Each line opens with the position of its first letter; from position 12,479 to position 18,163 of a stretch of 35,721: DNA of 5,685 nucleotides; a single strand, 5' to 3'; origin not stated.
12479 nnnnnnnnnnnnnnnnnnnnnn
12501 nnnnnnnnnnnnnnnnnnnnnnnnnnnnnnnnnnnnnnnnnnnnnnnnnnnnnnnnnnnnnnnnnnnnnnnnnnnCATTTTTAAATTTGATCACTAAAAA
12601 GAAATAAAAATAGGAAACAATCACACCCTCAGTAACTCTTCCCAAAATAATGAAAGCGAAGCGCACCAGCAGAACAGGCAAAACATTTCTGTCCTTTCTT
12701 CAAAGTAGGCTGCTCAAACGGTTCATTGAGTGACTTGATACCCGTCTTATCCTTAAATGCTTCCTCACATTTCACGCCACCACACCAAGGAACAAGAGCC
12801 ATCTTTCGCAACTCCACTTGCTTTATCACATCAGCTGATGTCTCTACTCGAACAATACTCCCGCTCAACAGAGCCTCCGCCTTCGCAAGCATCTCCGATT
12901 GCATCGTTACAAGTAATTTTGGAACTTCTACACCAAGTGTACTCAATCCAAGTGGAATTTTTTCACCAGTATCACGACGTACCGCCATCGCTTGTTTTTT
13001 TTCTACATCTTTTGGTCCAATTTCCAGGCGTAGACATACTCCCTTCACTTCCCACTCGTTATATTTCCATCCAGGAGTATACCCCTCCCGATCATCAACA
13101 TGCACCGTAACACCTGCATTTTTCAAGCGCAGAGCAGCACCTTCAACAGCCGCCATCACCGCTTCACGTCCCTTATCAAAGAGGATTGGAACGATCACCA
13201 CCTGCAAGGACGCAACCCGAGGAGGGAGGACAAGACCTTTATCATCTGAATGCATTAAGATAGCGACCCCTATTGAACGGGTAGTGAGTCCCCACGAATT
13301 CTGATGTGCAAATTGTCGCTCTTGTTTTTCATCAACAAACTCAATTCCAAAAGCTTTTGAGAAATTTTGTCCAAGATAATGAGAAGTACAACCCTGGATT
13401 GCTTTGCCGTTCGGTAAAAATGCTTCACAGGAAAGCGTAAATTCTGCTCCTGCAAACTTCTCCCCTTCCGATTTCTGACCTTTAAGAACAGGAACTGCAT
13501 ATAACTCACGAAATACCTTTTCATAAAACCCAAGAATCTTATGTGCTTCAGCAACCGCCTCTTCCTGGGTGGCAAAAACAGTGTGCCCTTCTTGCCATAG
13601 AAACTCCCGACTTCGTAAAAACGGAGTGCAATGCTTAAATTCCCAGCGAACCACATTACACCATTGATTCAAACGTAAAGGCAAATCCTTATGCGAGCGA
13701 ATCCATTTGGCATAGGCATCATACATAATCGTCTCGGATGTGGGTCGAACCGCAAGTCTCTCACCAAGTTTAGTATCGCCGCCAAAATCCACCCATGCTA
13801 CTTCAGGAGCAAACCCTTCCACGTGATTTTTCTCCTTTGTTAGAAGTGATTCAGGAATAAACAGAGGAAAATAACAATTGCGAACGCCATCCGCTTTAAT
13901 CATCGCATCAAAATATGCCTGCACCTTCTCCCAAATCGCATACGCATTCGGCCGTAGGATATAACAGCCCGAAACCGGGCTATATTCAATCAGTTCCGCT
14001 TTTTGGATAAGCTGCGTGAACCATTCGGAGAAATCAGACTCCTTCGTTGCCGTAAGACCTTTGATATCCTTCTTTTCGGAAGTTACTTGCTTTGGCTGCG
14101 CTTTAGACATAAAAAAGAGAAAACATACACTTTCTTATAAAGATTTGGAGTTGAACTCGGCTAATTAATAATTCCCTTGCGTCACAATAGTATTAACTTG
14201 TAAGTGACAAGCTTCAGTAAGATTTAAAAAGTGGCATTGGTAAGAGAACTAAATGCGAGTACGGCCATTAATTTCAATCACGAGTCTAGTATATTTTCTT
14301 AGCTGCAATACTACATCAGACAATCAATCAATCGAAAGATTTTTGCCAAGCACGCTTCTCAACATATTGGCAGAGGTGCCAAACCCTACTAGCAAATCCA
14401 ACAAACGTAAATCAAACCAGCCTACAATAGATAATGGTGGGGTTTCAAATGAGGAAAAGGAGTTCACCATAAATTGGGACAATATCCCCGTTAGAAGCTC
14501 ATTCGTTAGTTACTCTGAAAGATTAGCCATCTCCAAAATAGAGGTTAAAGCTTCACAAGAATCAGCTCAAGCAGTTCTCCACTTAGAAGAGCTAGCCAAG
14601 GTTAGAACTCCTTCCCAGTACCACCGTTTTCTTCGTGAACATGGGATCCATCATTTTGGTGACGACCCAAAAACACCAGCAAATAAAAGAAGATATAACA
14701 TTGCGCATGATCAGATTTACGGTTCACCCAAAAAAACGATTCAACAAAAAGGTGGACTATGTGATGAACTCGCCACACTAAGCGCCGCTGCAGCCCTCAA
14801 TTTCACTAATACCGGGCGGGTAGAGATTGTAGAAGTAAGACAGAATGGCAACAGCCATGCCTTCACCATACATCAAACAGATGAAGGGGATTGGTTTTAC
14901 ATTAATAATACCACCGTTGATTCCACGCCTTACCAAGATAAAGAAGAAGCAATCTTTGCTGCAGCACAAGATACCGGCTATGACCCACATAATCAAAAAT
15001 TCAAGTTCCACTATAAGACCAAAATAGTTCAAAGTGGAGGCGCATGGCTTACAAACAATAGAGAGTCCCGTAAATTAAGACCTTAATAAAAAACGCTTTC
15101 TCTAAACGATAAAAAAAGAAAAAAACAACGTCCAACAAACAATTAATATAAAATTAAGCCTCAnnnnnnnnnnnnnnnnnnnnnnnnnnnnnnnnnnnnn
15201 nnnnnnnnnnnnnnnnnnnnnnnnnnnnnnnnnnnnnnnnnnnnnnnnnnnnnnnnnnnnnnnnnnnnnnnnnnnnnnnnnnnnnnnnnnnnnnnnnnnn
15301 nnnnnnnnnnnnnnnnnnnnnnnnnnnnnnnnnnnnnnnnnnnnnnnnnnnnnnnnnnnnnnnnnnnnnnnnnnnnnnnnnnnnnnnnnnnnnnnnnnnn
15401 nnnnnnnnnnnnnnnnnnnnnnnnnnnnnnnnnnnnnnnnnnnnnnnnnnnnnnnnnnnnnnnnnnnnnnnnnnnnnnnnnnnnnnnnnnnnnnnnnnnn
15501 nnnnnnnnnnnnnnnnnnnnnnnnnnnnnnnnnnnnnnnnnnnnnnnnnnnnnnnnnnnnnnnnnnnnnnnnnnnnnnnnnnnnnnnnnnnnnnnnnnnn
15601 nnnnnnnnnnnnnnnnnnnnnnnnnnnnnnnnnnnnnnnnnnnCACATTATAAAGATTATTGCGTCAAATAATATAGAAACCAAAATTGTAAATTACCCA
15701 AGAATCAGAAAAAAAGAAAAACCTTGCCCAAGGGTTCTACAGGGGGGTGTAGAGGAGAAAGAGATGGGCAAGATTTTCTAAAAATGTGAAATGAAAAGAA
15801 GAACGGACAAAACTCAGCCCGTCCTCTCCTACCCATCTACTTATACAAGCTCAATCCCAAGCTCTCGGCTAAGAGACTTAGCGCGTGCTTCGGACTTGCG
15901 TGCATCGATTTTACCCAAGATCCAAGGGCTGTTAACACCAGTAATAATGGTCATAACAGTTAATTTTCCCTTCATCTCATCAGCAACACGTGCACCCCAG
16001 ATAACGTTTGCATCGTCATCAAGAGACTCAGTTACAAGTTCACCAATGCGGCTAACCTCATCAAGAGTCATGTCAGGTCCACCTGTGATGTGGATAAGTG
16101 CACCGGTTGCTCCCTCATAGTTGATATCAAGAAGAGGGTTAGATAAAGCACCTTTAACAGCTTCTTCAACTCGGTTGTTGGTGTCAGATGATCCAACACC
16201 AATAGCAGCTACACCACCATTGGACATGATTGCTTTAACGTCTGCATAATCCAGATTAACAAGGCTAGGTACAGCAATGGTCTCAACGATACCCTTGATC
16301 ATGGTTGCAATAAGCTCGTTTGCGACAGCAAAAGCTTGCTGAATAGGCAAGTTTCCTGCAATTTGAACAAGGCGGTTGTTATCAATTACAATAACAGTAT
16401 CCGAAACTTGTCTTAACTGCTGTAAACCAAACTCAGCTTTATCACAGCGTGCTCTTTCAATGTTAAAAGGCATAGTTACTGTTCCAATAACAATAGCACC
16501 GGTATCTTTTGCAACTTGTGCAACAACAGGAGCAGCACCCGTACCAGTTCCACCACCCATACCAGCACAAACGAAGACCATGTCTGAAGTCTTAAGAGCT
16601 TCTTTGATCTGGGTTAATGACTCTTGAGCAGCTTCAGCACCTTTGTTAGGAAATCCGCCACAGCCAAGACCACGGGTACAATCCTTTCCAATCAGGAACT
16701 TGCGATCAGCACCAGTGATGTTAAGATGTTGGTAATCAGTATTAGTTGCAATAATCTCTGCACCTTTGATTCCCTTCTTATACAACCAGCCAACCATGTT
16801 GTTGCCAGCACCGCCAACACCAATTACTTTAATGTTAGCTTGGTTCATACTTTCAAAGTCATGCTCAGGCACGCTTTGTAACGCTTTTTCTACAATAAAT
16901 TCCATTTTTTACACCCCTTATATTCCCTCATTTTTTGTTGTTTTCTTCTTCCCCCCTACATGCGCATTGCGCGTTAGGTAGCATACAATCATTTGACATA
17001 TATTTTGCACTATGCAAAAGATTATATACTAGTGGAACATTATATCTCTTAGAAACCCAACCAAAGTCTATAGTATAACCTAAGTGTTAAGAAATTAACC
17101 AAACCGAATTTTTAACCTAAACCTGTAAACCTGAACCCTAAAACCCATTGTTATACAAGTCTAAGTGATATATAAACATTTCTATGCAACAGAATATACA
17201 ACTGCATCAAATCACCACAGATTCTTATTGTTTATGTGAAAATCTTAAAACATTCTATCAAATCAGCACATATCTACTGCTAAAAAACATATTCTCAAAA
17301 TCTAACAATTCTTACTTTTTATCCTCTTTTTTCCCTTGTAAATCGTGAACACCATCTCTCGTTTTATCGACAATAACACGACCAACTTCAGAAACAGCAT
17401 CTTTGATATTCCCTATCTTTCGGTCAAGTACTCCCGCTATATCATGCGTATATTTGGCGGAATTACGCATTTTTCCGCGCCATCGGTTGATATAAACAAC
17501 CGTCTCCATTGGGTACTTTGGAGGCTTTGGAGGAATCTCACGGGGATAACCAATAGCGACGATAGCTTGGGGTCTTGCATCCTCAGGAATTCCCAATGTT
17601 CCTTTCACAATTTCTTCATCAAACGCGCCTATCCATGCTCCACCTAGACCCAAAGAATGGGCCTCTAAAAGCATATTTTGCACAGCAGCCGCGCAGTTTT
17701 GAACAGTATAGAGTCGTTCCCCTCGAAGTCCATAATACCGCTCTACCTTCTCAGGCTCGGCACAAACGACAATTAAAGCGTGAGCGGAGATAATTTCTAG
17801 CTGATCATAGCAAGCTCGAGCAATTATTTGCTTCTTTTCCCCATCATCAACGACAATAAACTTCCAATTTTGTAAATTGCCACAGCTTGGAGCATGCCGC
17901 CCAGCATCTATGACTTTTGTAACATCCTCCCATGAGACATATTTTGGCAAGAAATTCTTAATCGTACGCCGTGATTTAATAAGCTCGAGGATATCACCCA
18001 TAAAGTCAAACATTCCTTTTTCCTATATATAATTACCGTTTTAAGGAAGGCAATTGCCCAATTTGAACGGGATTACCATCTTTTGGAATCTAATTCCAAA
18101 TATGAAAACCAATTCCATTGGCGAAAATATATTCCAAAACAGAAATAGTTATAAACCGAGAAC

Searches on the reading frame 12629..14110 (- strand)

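Call 27: search_protein_families(library=pfam, proteins=[window:12629-14110:-], max_evalue=0.01)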
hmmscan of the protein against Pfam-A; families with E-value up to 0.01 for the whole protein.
window:12629-14110:- (493 aa): 3 families
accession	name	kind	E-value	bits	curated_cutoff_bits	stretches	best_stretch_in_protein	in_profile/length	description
PF00587.30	tRNA-synt_2b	-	1.4e-22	81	29.3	1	114-284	6-176/179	tRNA synthetase class II core domain (G, H, P, S and T)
PF09180.16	ProRS-C_1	-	3.9e-17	62.6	31.5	1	428-493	4-71/71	Prolyl-tRNA synthetase, C-terminal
PF03129.25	HGTP_anticodon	-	6.7e-16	58.7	21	1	303-392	1-87/94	Anticodon binding domain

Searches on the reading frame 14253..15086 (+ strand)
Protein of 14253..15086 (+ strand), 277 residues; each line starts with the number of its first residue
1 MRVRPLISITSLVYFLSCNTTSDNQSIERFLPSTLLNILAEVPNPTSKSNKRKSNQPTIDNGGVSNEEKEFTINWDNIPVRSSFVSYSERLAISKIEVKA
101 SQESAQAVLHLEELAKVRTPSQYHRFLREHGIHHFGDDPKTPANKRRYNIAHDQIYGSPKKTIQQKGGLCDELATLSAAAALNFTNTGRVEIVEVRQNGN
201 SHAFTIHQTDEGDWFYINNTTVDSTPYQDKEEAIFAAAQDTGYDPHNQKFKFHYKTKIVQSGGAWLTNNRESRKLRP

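Call 27: search_protein_families(library=pfam, proteins=[window:14253-15086:+], max_evalue=0.01)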
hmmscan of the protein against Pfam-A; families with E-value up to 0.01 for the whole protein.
window:14253-15086:+ (277 aa): 1 family
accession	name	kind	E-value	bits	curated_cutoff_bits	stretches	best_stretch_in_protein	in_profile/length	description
PF04473.18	DUF553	-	0.0016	18.3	20.5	1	154-206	49-101/140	Transglutaminase-like domain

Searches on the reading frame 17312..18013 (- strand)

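Call 27: search_protein_families(library=pfam, proteins=[window:17312-18013:-], max_evalue=0.01)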
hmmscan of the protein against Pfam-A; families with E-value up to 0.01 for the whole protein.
window:17312-18013:- (233 aa): 3 families
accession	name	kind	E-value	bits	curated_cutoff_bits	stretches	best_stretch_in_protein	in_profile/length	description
PF00881.29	Nitroreductase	-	4.9e-33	115.1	23.5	2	12-86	1-75/167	Nitroreductase family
PF14512.11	TM1586_NiRdase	-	1e-08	35.5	27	2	106-173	83-149/215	Putative TM nitroreductase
PF22079.1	HopBA1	-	0.0098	16.1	27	0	109-221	60-159/193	Type III effector protein HopBA1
